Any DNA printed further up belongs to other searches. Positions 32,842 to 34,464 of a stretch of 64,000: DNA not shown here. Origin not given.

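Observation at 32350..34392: Heptaheme cytochrome c-TPR lipoprotein next to a two-component system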

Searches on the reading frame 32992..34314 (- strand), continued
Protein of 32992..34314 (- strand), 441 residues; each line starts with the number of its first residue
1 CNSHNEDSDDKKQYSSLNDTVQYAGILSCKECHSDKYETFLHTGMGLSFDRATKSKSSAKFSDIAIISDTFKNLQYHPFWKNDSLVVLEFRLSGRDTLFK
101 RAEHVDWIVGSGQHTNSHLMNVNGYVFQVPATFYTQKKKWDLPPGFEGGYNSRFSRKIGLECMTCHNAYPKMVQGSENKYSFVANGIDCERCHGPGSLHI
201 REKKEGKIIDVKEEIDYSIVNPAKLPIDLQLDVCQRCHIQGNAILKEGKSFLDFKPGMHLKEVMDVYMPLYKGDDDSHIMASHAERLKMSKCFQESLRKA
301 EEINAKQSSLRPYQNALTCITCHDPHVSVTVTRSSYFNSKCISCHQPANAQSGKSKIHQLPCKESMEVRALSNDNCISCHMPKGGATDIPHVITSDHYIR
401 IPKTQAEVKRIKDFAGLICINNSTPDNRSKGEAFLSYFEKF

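Call 53: search_solved_structures(query=A2, max_evalue=10, show_alignments=3)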
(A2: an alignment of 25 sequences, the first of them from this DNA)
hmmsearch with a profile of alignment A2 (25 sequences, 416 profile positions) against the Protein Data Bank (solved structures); distinct sequences matched with E-value up to 10: 17.
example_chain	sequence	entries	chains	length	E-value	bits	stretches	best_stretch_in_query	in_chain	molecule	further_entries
6r2q_A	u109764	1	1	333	8.8e-11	44.3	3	308-375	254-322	Cystathionine beta-synthase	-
6i5b_A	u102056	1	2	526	1.6e-09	40.2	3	172-199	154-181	Uncharacterized protein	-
6qvm_A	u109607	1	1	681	5.6e-07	31.8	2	295-342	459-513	Multiheme cytochrome cf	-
4rkm_A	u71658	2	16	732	1.1e-06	30.9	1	299-373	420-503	MccA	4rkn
3ubr_A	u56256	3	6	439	0.0073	18.2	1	172-374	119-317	Cytochrome c-552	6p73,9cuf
2rf7_A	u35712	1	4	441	0.044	15.7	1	303-379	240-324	Cytochrome c-552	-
4wjy_A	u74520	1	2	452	0.044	15.6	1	303-379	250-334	Cytochrome c-552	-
1gu6_A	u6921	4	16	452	0.046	15.6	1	303-379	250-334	CYTOCHROME C552 | Cytochrome c-552 | Cytochrome c nitrite reductase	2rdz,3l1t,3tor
3h34_A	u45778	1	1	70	0.065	15.1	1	314-370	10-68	Cytochrome c7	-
7vf2_B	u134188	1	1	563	0.23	13.3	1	346-398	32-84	Zinc finger CCCH domain-containing protein 13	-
7tfs_A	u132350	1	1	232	0.33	12.8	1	351-380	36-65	Cytochrome c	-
2ozy_A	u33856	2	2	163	1.6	10.6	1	306-374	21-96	Cytochrome c-type protein nrfB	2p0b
6xkx_p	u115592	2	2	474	1.6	10.5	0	322-341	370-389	Cbb3-type cytochrome c oxidase subunit CcoP,Cytochrome c-type cyt cy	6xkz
8rv0_Y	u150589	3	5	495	5.6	8.7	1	291-374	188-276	Octaheme cytochrome c nitrite reductase | Octaheme nitrite c cytochrome c reductase | Octaheme nitrite reductase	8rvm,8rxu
2j7a_A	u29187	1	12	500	6.5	8.5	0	330-394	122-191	CYTOCHROME C NITRITE REDUCTASE NRFA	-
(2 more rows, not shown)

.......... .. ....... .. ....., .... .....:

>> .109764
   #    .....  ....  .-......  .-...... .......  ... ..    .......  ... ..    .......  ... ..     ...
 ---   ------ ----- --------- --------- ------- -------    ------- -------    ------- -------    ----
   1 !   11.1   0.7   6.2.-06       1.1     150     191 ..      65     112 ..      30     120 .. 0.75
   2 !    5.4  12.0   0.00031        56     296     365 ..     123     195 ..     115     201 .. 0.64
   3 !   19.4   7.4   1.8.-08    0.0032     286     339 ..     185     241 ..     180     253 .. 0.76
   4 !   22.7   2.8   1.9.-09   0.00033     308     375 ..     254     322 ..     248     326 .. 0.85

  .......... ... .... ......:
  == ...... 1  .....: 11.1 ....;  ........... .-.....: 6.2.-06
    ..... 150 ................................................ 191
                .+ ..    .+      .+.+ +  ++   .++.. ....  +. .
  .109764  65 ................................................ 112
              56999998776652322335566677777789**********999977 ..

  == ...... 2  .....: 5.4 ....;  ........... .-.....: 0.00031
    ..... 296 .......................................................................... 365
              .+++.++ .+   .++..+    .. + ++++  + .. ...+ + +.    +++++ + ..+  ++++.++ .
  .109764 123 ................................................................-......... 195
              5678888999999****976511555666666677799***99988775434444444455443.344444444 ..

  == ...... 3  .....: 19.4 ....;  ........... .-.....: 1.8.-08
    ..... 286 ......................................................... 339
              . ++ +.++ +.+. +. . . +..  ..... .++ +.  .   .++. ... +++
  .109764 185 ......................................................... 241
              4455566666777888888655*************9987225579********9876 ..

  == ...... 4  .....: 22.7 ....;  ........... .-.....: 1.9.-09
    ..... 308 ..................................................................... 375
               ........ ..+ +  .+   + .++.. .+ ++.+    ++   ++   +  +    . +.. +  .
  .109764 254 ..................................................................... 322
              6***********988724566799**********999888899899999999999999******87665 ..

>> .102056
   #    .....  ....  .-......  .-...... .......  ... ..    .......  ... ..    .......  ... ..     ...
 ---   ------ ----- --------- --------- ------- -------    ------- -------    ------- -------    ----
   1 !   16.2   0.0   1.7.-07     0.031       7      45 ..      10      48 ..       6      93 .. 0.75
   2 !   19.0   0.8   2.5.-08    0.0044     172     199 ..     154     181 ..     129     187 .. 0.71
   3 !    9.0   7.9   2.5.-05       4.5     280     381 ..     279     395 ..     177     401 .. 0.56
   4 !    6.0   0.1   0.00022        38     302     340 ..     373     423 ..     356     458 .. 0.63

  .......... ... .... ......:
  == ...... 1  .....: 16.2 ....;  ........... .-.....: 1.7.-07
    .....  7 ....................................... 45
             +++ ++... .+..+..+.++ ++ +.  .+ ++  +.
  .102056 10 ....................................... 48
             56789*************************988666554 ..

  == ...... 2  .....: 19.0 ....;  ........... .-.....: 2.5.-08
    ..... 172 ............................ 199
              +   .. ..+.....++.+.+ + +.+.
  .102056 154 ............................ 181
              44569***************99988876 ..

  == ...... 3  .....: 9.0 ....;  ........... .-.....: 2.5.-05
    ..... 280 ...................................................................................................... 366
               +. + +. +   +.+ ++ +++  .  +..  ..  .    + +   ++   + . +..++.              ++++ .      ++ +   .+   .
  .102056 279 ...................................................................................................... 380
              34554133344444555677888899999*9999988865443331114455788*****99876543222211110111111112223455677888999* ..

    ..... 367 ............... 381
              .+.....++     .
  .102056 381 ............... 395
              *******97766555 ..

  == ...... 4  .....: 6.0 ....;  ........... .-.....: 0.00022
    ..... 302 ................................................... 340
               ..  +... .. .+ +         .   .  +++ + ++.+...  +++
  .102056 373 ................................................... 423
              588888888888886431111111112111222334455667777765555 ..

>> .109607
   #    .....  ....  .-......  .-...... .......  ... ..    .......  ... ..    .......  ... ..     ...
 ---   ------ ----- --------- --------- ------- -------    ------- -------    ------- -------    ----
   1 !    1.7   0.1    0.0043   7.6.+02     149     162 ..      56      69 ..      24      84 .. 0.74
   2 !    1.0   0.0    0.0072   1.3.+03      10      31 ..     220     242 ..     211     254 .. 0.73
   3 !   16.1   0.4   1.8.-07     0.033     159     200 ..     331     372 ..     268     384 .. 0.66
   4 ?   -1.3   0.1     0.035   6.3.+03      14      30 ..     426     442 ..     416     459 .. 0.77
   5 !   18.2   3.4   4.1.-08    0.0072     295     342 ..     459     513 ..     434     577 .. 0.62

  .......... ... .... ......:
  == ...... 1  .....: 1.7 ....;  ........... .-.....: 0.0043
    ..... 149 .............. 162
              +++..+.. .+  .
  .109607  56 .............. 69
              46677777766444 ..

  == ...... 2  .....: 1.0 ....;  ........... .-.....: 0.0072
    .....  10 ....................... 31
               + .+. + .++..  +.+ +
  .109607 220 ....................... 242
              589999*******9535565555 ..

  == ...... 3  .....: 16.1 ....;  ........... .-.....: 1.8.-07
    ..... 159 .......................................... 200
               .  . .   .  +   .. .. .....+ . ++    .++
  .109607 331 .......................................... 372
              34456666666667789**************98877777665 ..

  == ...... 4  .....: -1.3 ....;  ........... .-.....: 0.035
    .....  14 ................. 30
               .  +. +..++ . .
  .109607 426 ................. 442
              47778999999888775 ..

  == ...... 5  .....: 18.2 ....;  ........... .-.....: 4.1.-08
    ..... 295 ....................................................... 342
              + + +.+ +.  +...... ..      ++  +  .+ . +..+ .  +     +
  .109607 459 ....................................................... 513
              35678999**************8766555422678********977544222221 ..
